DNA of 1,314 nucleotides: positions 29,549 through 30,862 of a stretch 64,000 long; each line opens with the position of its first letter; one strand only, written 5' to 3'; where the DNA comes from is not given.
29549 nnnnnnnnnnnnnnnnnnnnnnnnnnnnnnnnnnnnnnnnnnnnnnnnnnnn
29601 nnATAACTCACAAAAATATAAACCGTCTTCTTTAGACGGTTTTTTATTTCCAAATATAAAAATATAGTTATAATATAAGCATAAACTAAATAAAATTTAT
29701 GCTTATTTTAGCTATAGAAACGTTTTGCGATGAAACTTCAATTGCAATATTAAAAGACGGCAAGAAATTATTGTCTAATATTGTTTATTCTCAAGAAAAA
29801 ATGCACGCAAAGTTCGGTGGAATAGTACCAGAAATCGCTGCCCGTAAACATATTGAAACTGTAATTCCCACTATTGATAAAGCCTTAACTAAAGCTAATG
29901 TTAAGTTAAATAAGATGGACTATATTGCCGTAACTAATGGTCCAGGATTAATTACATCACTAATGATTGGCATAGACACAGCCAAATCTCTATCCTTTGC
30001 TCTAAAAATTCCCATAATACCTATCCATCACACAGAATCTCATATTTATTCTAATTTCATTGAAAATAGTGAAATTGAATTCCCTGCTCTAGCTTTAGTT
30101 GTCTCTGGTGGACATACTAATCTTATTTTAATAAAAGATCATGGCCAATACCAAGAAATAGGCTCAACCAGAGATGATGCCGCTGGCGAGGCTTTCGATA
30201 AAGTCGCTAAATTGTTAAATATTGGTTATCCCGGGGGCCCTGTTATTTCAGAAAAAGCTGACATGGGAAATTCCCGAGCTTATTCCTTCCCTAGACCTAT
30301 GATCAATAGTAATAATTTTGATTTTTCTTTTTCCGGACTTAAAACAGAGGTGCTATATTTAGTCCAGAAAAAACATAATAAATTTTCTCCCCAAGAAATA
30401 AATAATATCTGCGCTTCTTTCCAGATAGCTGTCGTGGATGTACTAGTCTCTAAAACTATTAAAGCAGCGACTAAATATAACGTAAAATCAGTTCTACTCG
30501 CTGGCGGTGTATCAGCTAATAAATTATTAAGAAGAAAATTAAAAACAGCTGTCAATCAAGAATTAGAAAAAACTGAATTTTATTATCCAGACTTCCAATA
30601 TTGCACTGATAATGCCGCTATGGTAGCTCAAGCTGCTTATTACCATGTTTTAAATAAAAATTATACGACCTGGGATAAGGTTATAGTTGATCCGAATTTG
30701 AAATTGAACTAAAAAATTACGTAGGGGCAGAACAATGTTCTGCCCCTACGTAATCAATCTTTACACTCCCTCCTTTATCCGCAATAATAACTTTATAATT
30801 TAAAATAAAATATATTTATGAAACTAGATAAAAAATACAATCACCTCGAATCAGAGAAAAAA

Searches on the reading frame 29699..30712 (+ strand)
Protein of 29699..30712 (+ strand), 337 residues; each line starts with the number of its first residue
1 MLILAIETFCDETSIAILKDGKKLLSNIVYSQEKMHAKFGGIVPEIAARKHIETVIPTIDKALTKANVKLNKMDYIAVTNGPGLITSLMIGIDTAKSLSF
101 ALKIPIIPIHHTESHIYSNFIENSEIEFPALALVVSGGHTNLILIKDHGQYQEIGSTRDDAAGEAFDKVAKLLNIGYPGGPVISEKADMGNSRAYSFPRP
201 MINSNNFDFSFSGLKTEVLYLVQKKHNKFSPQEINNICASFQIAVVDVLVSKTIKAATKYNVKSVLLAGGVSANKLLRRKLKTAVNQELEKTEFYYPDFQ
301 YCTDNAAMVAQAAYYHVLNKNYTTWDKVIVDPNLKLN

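Call 9: search_protein_families(library=pfam, proteins=[window:29699-30712:+], max_evalue=0.001)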
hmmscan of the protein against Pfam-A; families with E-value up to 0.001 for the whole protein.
window:29699-30712:+ (337 aa): 3 families
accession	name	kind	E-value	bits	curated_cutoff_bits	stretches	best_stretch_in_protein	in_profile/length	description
PF00814.31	TsaD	-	1.1e-98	330.6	24.8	1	23-310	1-263/264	tRNA N6-adenosine threonylcarbamoyltransferase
PF22521.2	HypF_C_2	-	1.5e-07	31.9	27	1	220-288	151-220/241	Carbamoyltransferase, Kae1-like Domain, second subdomain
PF02543.21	Carbam_trans_N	-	5.4e-05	23.2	24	1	208-280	247-319/346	Carbamoyltransferase N-terminus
